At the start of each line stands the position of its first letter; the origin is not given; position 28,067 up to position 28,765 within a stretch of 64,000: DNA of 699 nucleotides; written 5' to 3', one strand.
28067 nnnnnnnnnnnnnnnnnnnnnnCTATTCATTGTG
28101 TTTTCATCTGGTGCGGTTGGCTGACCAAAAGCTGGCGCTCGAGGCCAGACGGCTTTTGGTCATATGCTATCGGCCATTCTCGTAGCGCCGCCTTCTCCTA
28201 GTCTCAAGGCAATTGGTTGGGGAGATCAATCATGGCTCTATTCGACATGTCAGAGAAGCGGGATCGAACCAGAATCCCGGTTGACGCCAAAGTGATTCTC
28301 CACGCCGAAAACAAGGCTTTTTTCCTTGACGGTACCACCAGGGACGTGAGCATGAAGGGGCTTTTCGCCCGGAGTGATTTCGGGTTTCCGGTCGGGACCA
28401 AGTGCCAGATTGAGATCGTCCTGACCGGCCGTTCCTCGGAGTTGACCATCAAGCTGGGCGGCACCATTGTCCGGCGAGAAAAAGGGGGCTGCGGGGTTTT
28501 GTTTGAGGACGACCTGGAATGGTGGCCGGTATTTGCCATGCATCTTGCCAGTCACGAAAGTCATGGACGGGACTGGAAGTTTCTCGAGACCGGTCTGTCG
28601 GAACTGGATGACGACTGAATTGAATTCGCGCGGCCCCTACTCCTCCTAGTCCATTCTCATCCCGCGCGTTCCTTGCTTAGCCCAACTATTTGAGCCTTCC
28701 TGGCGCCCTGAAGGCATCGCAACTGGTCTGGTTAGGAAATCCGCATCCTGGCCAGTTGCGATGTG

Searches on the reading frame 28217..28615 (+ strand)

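Call 64: search_protein_families(library=pfam, proteins=[window:28217-28615:+], max_evalue=0.01)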
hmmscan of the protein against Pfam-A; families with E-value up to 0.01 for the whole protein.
window:28217-28615:+ (133 aa): 1 family
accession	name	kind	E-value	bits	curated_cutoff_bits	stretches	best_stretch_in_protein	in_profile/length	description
PF07238.19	PilZ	-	1.2e-08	35.6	22.5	1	13-98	1-86/102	PilZ domain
